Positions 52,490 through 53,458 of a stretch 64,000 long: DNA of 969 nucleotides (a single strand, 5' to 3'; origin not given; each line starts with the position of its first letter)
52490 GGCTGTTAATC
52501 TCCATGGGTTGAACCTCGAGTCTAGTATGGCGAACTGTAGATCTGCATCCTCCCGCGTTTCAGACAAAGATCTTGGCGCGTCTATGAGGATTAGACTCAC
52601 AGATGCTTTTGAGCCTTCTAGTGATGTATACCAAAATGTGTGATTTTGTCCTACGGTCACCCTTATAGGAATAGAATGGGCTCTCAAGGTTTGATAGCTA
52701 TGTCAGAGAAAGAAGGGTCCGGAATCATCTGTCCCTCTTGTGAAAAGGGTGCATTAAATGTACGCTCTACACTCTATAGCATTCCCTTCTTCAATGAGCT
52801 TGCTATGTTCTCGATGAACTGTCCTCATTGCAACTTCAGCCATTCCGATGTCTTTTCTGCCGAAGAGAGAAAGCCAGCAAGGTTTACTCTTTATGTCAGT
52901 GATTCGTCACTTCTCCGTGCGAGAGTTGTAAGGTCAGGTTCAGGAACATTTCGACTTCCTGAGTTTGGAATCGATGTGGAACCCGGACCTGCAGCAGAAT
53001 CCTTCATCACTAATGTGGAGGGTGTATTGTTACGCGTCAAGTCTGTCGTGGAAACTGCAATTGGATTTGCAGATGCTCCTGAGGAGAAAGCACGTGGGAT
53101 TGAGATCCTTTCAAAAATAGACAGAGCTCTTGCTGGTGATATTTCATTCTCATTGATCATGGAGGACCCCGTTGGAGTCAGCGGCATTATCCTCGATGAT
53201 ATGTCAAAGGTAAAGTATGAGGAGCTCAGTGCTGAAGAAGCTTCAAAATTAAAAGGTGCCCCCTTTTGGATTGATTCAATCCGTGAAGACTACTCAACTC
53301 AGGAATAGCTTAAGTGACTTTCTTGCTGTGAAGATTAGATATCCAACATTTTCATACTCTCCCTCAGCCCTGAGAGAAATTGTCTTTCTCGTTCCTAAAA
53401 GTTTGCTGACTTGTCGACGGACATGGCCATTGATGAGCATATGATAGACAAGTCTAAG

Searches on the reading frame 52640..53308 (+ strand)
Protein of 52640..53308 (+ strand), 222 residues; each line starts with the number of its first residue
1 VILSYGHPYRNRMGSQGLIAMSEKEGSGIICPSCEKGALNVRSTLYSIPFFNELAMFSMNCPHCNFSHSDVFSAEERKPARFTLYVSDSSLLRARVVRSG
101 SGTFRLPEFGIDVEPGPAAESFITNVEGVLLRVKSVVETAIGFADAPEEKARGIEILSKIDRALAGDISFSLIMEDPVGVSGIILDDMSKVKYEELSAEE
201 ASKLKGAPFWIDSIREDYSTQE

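Call 106: search_protein_families(library=pfam, proteins=[window:52640-53308:+], max_evalue=0.01)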
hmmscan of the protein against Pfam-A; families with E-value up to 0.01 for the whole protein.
window:52640-53308:+ (222 aa): 2 families
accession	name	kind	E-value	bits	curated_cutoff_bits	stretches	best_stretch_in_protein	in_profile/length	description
PF22794.1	jr-ZPR1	-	1.5e-14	54.4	27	1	92-184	3-97/125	ZPR1 jelly-roll domain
PF03367.19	Zn_ribbon_ZPR1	-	3.9e-09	36.2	23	1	31-76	9-53/56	ZPR1 zinc-finger domain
